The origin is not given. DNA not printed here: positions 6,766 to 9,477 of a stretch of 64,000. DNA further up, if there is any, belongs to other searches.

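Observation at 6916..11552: Two unusual fusion enzymes in the glycosylation locus: flippase-GT4 and DPM1-like GT2 joined to a processive QxxRW GT2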

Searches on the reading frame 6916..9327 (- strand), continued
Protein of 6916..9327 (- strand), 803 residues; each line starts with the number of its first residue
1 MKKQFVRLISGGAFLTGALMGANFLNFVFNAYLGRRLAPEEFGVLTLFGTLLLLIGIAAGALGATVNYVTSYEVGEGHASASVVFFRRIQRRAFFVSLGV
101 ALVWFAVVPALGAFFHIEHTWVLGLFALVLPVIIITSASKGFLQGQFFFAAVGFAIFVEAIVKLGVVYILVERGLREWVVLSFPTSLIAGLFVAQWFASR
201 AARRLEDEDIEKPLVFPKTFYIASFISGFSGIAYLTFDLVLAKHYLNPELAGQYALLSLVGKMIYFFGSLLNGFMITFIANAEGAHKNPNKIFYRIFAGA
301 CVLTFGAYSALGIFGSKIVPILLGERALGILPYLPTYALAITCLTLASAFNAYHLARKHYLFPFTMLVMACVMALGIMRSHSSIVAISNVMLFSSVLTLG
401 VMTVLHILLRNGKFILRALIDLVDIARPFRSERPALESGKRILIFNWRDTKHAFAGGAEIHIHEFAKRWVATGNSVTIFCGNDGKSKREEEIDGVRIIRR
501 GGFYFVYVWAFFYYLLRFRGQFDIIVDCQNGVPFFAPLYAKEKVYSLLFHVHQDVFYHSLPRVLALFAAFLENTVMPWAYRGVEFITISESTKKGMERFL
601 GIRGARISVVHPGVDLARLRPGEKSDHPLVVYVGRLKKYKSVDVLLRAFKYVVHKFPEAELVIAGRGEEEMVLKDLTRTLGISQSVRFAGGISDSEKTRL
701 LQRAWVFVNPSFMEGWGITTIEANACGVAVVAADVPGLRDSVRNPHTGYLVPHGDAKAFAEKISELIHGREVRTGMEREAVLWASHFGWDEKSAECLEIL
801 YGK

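Call 23: find_encoding_contigs(protein=P0001, flank=10000, max_places=3)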
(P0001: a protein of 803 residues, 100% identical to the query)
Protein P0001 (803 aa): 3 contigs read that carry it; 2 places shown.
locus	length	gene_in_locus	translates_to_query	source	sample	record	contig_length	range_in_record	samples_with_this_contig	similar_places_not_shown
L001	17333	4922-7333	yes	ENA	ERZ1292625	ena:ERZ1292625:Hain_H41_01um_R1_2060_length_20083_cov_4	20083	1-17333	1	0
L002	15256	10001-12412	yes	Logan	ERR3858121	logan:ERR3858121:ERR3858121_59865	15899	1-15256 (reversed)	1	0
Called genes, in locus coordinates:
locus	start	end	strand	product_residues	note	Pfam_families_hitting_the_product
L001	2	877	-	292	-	?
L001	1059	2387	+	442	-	PF13948:DUF4215 (weak)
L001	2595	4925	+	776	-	PF00535:Glycos_transf_2, PF13506:Glyco_transf_21 (weak), PF13641:Glyco_tranf_2_3 (weak), PF00535:Glycos_transf_2, PF13641:Glyco_tranf_2_3, PF13632:Glyco_trans_2_3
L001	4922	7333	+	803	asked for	PF13439:Glyco_transf_4, PF13579:Glyco_trans_4_4, PF20706:GT4-conflict, PF00534:Glycos_transf_1, PF13692:Glyco_trans_1_4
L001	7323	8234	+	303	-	PF00535:Glycos_transf_2, PF13641:Glyco_tranf_2_3 (faint)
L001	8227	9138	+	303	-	PF00535:Glycos_transf_2, PF13641:Glyco_tranf_2_3, PF13632:Glyco_trans_2_3 (weak)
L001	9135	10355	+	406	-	PF04230:PS_pyruv_trans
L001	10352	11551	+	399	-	-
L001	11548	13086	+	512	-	-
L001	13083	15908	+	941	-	PF13231:PMT_2 (weak), PF13620:CarboxypepD_reg, PF13715:CarbopepD_reg_2 (weak)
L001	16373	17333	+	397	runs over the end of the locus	-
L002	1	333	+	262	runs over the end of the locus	PF12705:PDDEXK_1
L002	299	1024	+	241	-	PF11303:DUF3105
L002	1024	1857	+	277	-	PF00730:HhH-GPD, PF00633:HHH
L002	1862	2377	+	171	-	-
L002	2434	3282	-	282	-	-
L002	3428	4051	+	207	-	PF09335:VTT_dom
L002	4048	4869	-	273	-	PF02673:BacA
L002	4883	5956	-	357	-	-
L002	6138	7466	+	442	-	PF13948:DUF4215 (weak)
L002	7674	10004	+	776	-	PF00535:Glycos_transf_2, PF13506:Glyco_transf_21 (weak), PF13641:Glyco_tranf_2_3 (weak), PF00535:Glycos_transf_2, PF13641:Glyco_tranf_2_3, PF13632:Glyco_trans_2_3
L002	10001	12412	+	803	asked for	PF13439:Glyco_transf_4, PF13579:Glyco_trans_4_4, PF20706:GT4-conflict, PF00534:Glycos_transf_1, PF13692:Glyco_trans_1_4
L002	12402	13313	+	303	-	PF00535:Glycos_transf_2, PF13641:Glyco_tranf_2_3 (faint)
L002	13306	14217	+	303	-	PF00535:Glycos_transf_2, PF13641:Glyco_tranf_2_3, PF13632:Glyco_trans_2_3 (weak)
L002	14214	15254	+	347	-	?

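Call 24: find_encoding_contigs(protein=P0004, flank=10000, max_places=1)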
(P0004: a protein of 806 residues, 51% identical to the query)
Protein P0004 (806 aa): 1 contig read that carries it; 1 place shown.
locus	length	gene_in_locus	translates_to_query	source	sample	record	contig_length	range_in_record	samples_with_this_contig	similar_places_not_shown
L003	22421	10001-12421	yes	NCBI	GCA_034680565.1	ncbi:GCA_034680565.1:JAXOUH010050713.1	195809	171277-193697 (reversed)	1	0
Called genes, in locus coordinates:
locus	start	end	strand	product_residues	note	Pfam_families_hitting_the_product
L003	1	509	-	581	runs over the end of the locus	PF00496:SBP_bac_5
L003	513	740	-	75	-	PF03840:SecG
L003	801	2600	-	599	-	PF01541:GIY-YIG, PF27096:UvrC_M, PF02151:UVR (faint), PF22920:UvrC_RNaseH, PF08459:UvrC_RNaseH_dom, PF14520:HHH_5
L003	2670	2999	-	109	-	-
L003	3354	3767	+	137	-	-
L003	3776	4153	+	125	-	-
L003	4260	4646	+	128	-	-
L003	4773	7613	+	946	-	PF00005:ABC_tran (faint), PF02463:SMC_N (faint), PF03193:RsgA_GTPase (faint), PF13191:AAA_16 (faint), PF13304:AAA_21 (faint), PF13401:AAA_22 (faint), PF17760:UvrA_inter, PF17755:UvrA_DNA-bind, +5 more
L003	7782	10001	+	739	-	PF00535:Glycos_transf_2, PF10111:Glyco_tranf_2_2 (weak), PF13506:Glyco_transf_21, PF13641:Glyco_tranf_2_3 (weak), PF00535:Glycos_transf_2, PF13641:Glyco_tranf_2_3, PF13632:Glyco_trans_2_3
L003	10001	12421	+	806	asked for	PF01943:Polysacc_synt (weak), PF13439:Glyco_transf_4, PF13579:Glyco_trans_4_4, PF20706:GT4-conflict, PF00534:Glycos_transf_1, PF13692:Glyco_trans_1_4, PF13524:Glyco_trans_1_2 (weak)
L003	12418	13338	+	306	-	PF00535:Glycos_transf_2, PF13641:Glyco_tranf_2_3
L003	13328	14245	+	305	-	PF00535:Glycos_transf_2, PF13641:Glyco_tranf_2_3, PF13632:Glyco_trans_2_3 (weak)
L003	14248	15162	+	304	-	PF00535:Glycos_transf_2, PF13641:Glyco_tranf_2_3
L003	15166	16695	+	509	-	-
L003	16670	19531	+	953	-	PF13620:CarboxypepD_reg, PF13715:CarbopepD_reg_2 (weak)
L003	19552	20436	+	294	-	PF00535:Glycos_transf_2, PF10111:Glyco_tranf_2_2, PF13641:Glyco_tranf_2_3, PF13632:Glyco_trans_2_3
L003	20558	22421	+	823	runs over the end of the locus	-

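Call 25: find_encoding_contigs(protein=P0013, flank=10000, max_places=1)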
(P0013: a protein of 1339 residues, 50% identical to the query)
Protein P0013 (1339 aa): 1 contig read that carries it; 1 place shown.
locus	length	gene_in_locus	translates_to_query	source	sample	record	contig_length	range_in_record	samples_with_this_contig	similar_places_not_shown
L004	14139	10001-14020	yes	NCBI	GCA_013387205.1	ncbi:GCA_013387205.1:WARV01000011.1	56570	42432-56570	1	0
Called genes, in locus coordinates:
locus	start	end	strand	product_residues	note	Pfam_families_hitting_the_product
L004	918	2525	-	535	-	PF00496:SBP_bac_5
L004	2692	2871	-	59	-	PF03840:SecG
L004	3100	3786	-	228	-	PF00196:GerE, PF08281:Sigma70_r4_2 (weak)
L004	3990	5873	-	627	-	PF01541:GIY-YIG, PF27096:UvrC_M, PF02151:UVR (weak), PF22920:UvrC_RNaseH, PF08459:UvrC_RNaseH_dom, PF12826:HHH_2 (faint), PF14520:HHH_5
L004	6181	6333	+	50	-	-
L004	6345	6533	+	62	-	-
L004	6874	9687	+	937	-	PF02463:SMC_N (faint), PF13191:AAA_16 (faint), PF13304:AAA_21 (faint), PF17760:UvrA_inter, PF17755:UvrA_DNA-bind, PF00005:ABC_tran (weak)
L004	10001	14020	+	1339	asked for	PF00535:Glycos_transf_2, PF13641:Glyco_tranf_2_3, PF13632:Glyco_trans_2_3, PF13439:Glyco_transf_4, PF13579:Glyco_trans_4_4, PF00534:Glycos_transf_1, PF13692:Glyco_trans_1_4, PF20706:GT4-conflict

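Call 26: find_encoding_contigs(protein=P0082, flank=10000, max_places=1)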
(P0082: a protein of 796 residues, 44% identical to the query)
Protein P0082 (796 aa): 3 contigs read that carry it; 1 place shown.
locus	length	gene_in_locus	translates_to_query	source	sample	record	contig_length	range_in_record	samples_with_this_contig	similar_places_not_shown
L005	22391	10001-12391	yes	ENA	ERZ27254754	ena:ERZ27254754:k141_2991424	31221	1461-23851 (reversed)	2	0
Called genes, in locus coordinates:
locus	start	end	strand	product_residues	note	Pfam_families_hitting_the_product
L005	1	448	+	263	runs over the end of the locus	PF00535:Glycos_transf_2, PF10111:Glyco_tranf_2_2 (weak)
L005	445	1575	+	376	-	PF20706:GT4-conflict, PF00534:Glycos_transf_1, PF13692:Glyco_trans_1_4, PF13524:Glyco_trans_1_2 (weak)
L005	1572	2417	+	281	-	PF00535:Glycos_transf_2, PF13641:Glyco_tranf_2_3 (faint)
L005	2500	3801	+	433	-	PF13231:PMT_2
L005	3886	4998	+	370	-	-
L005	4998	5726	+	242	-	PF00535:Glycos_transf_2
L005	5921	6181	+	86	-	PF01541:GIY-YIG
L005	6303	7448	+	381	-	PF04932:Wzy_C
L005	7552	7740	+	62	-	PF12728:HTH_17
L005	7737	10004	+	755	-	PF00535:Glycos_transf_2, PF10111:Glyco_tranf_2_2 (weak), PF13641:Glyco_tranf_2_3, PF00535:Glycos_transf_2, PF13641:Glyco_tranf_2_3, PF13632:Glyco_trans_2_3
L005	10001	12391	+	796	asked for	PF13440:Polysacc_synt_3, PF13439:Glyco_transf_4, PF13579:Glyco_trans_4_4, PF20706:GT4-conflict, PF00534:Glycos_transf_1, PF13692:Glyco_trans_1_4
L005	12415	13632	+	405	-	PF04230:PS_pyruv_trans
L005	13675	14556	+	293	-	PF00535:Glycos_transf_2, PF13641:Glyco_tranf_2_3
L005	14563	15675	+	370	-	PF20706:GT4-conflict, PF00534:Glycos_transf_1, PF13692:Glyco_trans_1_4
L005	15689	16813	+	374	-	PF00534:Glycos_transf_1, PF13692:Glyco_trans_1_4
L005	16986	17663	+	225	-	PF13641:Glyco_tranf_2_3, PF00535:Glycos_transf_2, PF13712:Glyco_tranf_2_5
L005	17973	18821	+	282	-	PF05050:Methyltransf_21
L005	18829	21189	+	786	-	PF13231:PMT_2, PF26410:GH5_mannosidase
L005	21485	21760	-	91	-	-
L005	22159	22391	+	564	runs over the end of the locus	?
